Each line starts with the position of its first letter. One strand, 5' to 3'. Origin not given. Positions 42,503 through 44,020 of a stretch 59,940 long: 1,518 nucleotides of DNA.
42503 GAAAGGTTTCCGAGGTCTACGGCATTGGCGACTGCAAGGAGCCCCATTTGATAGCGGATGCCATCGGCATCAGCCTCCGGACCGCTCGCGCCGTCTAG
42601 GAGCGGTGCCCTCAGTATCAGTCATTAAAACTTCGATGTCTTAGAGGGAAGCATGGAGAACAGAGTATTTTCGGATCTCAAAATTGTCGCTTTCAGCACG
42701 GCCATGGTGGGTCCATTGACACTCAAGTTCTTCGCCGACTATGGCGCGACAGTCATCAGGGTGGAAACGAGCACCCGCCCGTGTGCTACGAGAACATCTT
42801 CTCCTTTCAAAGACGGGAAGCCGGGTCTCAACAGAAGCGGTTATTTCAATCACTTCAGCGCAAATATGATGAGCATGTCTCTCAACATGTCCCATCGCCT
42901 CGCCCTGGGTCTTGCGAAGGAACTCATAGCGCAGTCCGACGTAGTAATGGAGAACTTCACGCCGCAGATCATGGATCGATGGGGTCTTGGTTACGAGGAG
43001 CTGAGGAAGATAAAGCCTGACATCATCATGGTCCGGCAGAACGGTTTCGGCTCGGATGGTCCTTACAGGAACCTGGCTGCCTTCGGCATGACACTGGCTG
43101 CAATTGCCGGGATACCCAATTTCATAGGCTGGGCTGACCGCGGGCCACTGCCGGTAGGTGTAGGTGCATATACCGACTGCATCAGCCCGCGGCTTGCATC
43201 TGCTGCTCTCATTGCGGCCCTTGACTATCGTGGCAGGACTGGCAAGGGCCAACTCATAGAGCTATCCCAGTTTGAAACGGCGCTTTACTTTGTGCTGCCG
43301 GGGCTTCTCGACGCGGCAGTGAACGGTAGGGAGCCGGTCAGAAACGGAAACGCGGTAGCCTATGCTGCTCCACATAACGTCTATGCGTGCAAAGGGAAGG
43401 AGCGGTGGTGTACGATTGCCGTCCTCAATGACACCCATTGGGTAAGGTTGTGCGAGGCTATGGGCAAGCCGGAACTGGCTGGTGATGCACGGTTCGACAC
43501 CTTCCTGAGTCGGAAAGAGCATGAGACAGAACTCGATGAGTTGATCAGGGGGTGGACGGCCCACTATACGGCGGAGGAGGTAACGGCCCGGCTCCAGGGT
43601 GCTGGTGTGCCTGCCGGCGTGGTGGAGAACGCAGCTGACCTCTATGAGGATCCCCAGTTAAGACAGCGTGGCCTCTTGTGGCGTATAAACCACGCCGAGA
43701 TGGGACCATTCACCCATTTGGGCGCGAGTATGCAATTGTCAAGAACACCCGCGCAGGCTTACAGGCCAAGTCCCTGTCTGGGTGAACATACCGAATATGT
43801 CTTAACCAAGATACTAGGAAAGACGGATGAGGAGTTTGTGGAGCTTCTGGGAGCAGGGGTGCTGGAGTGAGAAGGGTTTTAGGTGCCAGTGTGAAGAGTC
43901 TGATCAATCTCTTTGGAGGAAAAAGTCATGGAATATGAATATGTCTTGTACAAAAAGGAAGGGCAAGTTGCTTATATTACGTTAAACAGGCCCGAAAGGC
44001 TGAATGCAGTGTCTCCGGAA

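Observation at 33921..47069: Complete glutamate-mutase-like B12 set embedded in a CoA-transferase/crotonase/PrpD cluster with no methylaspartase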

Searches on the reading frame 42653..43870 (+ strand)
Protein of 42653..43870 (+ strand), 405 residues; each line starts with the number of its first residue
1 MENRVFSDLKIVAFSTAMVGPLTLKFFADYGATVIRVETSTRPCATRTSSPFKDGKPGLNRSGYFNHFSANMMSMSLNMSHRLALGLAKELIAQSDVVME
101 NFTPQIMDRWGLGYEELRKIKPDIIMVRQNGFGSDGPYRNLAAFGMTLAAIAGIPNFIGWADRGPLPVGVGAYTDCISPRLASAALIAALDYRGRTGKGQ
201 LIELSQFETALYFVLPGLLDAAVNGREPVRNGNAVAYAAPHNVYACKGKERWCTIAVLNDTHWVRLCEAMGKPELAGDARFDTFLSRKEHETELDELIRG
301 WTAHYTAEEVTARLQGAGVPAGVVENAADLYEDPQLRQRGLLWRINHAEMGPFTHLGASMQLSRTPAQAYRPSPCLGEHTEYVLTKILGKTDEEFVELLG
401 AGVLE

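Call 3: search_protein_families(library=pfam, proteins=[window:42653-43870:+])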
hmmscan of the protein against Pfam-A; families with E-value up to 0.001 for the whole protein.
window:42653-43870:+ (405 aa): 1 family
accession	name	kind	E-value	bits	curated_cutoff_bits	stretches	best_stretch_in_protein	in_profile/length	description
PF02515.22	CoA_transf_3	-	5.5e-96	322.3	23.3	1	7-380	2-366/366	CoA-transferase family III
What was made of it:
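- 42653..43870 (+): Family III CoA-transferase CaiB_3, BbsF-like. Probable partner of CaiB_2. PF02515 322 bits (call 3).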

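Call 5: search_protein_families(library=ncbifam, proteins=[window:42653-43870:+])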
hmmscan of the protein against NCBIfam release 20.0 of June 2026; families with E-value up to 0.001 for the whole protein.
window:42653-43870:+ (405 aa): 7 families
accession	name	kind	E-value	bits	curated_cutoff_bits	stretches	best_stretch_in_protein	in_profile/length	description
NF052585.1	SucGlutTfsCaiB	equivalog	9.4e-61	205.5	750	1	6-387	8-388/394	succinate--glutarate CoA-transferase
NF041294.1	Scnl_mescCoAtase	equivalog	1.1e-54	186.1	700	1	6-384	4-380/381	succinyl-CoA:mesaconate CoA-transferase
NF003809.0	PRK05398.1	subfamily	8.2e-54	182.7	442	2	6-211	5-205/416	formyl-CoA transferase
TIGR03253.1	oxalate_frc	equivalog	1.4e-51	175.6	504.2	1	8-402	6-414/416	formyl-CoA transferase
NF008511.0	PRK11430.1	equivalog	1.2e-44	153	522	1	6-344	10-340/381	CoA:oxalate CoA-transferase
NF002914.1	PRK03525.1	equivalog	2.1e-24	86.2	413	1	6-403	10-396/400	L-carnitine CoA-transferase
TIGR04253.1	mesacon_CoA_iso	equivalog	1.7e-17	63.5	725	1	8-403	5-399/403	2-methylfumaryl-CoA isomerase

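Call 67: find_homologous_proteins(query=window:42653-43870:+, max_evalue=1e-20)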
Query window:42653-43870:+ (405 aa): 5296 proteins with E <= 1e-20 among 8000 candidates; the best 120 are listed.
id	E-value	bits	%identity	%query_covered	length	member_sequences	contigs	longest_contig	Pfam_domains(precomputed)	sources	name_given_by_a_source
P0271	9.6e-274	926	100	100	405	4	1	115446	PF02515.23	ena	-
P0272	1.8e-237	806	86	100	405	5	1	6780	PF02515.23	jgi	jgi:benzylsuccinate CoA-transferase BbsF subunit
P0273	2.3e-236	803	86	100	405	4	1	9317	PF02515.23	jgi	jgi:benzylsuccinate CoA-transferase BbsF subunit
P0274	9.0e-233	791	84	100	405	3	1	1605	PF02515.23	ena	-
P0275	4.8e-232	788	85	100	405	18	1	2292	PF02515.23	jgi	jgi:benzylsuccinate CoA-transferase BbsF subunit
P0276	1.3e-227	774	82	100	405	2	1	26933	PF02515.23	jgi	jgi:benzylsuccinate CoA-transferase BbsF subunit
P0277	2.8e-227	773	86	96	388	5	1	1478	PF02515.23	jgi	jgi:crotonobetainyl-CoA:carnitine CoA-transferase CaiB-like acyl-CoA transferase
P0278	4.9e-227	772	81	100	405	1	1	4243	PF02515.23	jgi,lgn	jgi:benzylsuccinate CoA-transferase BbsF subunit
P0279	2.2e-224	763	81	100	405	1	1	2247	PF02515.23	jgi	jgi:benzylsuccinate CoA-transferase BbsF subunit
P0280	6.8e-223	758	79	100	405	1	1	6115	PF02515.23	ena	-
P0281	1.4e-222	757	80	100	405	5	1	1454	PF02515.23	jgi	-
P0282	1.8e-222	757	80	100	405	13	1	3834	PF02515.23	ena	-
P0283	2.3e-221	753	79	100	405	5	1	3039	PF02515.23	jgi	-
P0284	5.6e-219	745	79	100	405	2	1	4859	PF02515.23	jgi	jgi:benzylsuccinate CoA-transferase BbsF subunit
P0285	3.5e-218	743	78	100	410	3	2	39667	PF02515.23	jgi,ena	jgi:crotonobetainyl-CoA:carnitine CoA-transferase CaiB-like acyl-CoA transferase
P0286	2.0e-217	740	78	100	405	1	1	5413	PF02515.23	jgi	jgi:benzylsuccinate CoA-transferase BbsF subunit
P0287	2.7e-217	740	78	100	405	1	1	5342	PF02515.23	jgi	jgi:benzylsuccinate CoA-transferase BbsF subunit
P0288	6.5e-217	739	79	100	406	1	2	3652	PF02515.23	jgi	jgi:benzylsuccinate CoA-transferase BbsF subunit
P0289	8.2e-217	738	78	100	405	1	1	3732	PF02515.23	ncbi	-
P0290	1.2e-215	734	78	100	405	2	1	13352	PF02515.23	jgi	jgi:benzylsuccinate CoA-transferase BbsF subunit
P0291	1.5e-215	734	78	100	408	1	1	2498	PF02515.23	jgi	jgi:benzylsuccinate CoA-transferase BbsF subunit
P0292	8.2e-215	732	76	100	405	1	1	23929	PF02515.23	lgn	-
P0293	3.0e-214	730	77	100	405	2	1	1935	PF02515.23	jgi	jgi:benzylsuccinate CoA-transferase BbsF subunit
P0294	3.2e-214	730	78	100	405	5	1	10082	PF02515.23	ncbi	-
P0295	3.4e-214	730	78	100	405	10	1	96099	PF02515.23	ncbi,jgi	jgi:crotonobetainyl-CoA:carnitine CoA-transferase CaiB-like acyl-CoA transferase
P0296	3.6e-214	729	78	100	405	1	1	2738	PF02515.23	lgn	-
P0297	2.9e-213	726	77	100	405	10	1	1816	PF02515.23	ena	-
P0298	6.2e-213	725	77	100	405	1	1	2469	PF02515.23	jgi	jgi:benzylsuccinate CoA-transferase BbsF subunit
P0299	6.8e-213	725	78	100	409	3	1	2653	PF02515.23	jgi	jgi:benzylsuccinate CoA-transferase BbsF subunit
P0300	9.6e-213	725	76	100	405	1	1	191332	PF02515.23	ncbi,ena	-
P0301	1.0e-212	725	77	100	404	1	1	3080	PF02515.23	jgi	jgi:benzylsuccinate CoA-transferase BbsF subunit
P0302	1.4e-212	724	77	100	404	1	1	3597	PF02515.23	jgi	jgi:benzylsuccinate CoA-transferase BbsF subunit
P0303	6.7e-212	722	77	100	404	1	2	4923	PF02515.23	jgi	jgi:benzylsuccinate CoA-transferase BbsF subunit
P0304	1.2e-211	721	77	99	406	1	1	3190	PF02515.23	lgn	-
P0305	2.6e-211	720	76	100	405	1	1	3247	PF02515.23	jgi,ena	-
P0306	2.9e-211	720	78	100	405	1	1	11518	PF02515.23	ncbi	-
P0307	9.1e-211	718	75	100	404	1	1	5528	PF02515.23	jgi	jgi:benzylsuccinate CoA-transferase BbsF subunit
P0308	1.4e-210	718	77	100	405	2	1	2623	PF02515.23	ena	-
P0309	5.6e-210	716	77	99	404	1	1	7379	PF02515.23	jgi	jgi:benzylsuccinate CoA-transferase BbsF subunit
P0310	7.5e-210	715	76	99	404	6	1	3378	PF02515.23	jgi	jgi:benzylsuccinate CoA-transferase BbsF subunit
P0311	1.0e-209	715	76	99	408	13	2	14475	PF02515.23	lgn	-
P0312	1.4e-209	714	76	100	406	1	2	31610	PF02515.23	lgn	-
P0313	1.4e-209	714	77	100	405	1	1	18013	PF02515.23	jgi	jgi:benzylsuccinate CoA-transferase BbsF subunit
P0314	1.5e-209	714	75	100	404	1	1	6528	PF02515.23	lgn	-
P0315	1.9e-209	714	76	100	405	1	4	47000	PF02515.23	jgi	jgi:benzylsuccinate CoA-transferase BbsF subunit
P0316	1.9e-209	714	76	100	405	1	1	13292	PF02515.23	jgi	-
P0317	1.9e-209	714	76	100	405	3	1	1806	PF02515.23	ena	-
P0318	2.1e-209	714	75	100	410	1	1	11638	PF02515.23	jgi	jgi:benzylsuccinate CoA-transferase BbsF subunit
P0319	2.8e-209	713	76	100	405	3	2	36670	PF02515.23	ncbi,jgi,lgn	jgi:benzylsuccinate CoA-transferase BbsF subunit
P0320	3.4e-209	713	76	100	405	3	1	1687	PF02515.23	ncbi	-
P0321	3.7e-209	713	76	100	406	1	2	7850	PF02515.23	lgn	-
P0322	3.8e-209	713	77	100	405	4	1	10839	PF02515.23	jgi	jgi:benzylsuccinate CoA-transferase BbsF subunit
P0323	4.3e-209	713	77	100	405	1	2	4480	PF02515.23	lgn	-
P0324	7.1e-209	712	77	100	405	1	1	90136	PF02515.23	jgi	jgi:benzylsuccinate CoA-transferase BbsF subunit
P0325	8.0e-209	712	76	100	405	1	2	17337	PF02515.23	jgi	jgi:benzylsuccinate CoA-transferase BbsF subunit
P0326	1.0e-208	711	75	100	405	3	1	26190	PF02515.23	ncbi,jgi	jgi:benzylsuccinate CoA-transferase BbsF subunit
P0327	1.1e-208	711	76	100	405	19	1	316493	PF02515.23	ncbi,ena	-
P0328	1.1e-208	711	75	100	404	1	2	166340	PF02515.23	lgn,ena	-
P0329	1.1e-208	711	75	100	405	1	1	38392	PF02515.23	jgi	jgi:benzylsuccinate CoA-transferase BbsF subunit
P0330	1.2e-208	711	76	100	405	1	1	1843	PF02515.23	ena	-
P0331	1.3e-208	711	79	96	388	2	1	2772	PF02515.23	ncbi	-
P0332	1.5e-208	711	76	100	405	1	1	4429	PF02515.23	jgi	jgi:benzylsuccinate CoA-transferase BbsF subunit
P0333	1.7e-208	711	75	100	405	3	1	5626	PF02515.23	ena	-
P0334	1.8e-208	711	75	100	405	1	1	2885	PF02515.23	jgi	jgi:benzylsuccinate CoA-transferase BbsF subunit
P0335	2.5e-208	710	76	100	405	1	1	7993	PF02515.23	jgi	jgi:benzylsuccinate CoA-transferase BbsF subunit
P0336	2.9e-208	710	76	100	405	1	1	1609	PF02515.23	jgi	jgi:benzylsuccinate CoA-transferase BbsF subunit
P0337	3.0e-208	710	77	99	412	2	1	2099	PF02515.23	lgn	-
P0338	3.6e-208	710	75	100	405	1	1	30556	PF02515.23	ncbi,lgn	-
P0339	4.2e-208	709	76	100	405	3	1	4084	PF02515.23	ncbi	-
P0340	6.0e-208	709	77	100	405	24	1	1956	PF02515.23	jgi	jgi:benzylsuccinate CoA-transferase BbsF subunit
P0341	7.1e-208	709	75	100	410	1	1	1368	PF02515.23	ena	-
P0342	8.1e-208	709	76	99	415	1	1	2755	PF02515.23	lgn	-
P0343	1.1e-207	708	77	100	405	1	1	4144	PF02515.23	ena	-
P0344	1.2e-207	708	75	100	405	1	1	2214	PF02515.23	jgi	jgi:benzylsuccinate CoA-transferase BbsF subunit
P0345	1.3e-207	708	74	100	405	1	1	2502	PF02515.23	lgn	-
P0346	1.4e-207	708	75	100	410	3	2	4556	PF02515.23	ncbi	-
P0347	2.0e-207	707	75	100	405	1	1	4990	PF02515.23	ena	-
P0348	2.3e-207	707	75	100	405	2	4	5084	PF02515.23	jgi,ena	-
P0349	2.4e-207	707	75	100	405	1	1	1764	PF02515.23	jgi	jgi:crotonobetainyl-CoA:carnitine CoA-transferase CaiB-like acyl-CoA transferase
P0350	2.7e-207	707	75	100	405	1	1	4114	PF02515.23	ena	-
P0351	2.8e-207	707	77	100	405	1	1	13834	PF02515.23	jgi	jgi:benzylsuccinate CoA-transferase BbsF subunit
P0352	3.4e-207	706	76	100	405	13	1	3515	PF02515.23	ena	-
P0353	3.5e-207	706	77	100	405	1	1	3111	PF02515.23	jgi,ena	-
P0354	3.7e-207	706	76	100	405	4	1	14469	PF02515.23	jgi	jgi:benzylsuccinate CoA-transferase BbsF subunit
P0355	4.0e-207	706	75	99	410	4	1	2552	PF02515.23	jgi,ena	-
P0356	4.8e-207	706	74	100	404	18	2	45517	PF02515.23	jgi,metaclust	jgi:benzylsuccinate CoA-transferase BbsF subunit|metaclust:\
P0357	4.9e-207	706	76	100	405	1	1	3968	PF02515.23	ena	-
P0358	5.5e-207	706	76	100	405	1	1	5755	PF02515.23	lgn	-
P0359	5.5e-207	706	75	100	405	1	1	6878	PF02515.23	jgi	jgi:benzylsuccinate CoA-transferase BbsF subunit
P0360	5.7e-207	706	76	99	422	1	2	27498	PF02515.23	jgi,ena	jgi:crotonobetainyl-CoA:carnitine CoA-transferase CaiB-like acyl-CoA transferase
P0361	5.8e-207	706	75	100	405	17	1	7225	PF02515.23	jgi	jgi:benzylsuccinate CoA-transferase BbsF subunit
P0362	5.8e-207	706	75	100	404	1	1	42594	PF02515.23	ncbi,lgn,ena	-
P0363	6.2e-207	706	76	100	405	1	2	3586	PF02515.23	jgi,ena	-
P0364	9.1e-207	705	75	100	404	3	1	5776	PF02515.23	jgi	-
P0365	1.3e-206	705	76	100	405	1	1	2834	PF02515.23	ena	-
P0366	1.5e-206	704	75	100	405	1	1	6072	PF02515.23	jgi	jgi:benzylsuccinate CoA-transferase BbsF subunit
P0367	1.8e-206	704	76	100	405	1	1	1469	PF02515.23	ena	-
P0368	1.8e-206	704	74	100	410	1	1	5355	PF02515.23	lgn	-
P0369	1.9e-206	704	76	100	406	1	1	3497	PF02515.23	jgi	jgi:crotonobetainyl-CoA:carnitine CoA-transferase CaiB-like acyl-CoA transferase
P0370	2.1e-206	704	75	100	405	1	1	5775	PF02515.23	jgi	jgi:benzylsuccinate CoA-transferase BbsF subunit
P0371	2.7e-206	704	76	100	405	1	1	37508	PF02515.23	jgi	jgi:benzylsuccinate CoA-transferase BbsF subunit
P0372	2.9e-206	703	76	100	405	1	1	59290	PF02515.23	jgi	jgi:benzylsuccinate CoA-transferase BbsF subunit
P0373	3.9e-206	703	74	100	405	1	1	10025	PF02515.23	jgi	jgi:benzylsuccinate CoA-transferase BbsF subunit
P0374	4.0e-206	703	75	100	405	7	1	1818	PF02515.23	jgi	jgi:benzylsuccinate CoA-transferase BbsF subunit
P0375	5.0e-206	703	75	100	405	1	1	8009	PF02515.23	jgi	jgi:benzylsuccinate CoA-transferase BbsF subunit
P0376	5.1e-206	703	76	100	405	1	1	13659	PF02515.23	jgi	jgi:crotonobetainyl-CoA:carnitine CoA-transferase CaiB-like acyl-CoA transferase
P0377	6.1e-206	702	76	100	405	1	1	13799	PF02515.23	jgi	jgi:benzylsuccinate CoA-transferase BbsF subunit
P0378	7.9e-206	702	75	100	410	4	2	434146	PF02515.23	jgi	jgi:crotonobetainyl-CoA:carnitine CoA-transferase CaiB-like acyl-CoA transferase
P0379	9.0e-206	702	75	99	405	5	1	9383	PF02515.23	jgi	jgi:benzylsuccinate CoA-transferase BbsF subunit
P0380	9.3e-206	702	75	100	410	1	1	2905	PF02515.23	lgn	-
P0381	9.7e-206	702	75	100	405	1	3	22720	PF02515.23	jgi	jgi:benzylsuccinate CoA-transferase BbsF subunit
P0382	1.6e-205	701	75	100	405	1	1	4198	PF02515.23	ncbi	-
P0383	1.6e-205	701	74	100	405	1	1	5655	PF02515.23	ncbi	-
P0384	1.8e-205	701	76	100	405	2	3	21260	PF02515.23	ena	-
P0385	2.2e-205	701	75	100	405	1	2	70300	PF02515.23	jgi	jgi:benzylsuccinate CoA-transferase BbsF subunit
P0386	2.4e-205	700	75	100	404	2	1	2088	PF02515.23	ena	-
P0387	2.6e-205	700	75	100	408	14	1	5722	PF02515.23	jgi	jgi:benzylsuccinate CoA-transferase BbsF subunit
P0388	2.6e-205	700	75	100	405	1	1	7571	PF02515.23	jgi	-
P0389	2.7e-205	700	76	100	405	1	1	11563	PF02515.23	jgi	jgi:benzylsuccinate CoA-transferase BbsF subunit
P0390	3.6e-205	700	75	100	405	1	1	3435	PF02515.23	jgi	jgi:benzylsuccinate CoA-transferase BbsF subunit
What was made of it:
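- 42653..43870 (+): Relatives are named BbsF by IMG (call 67).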
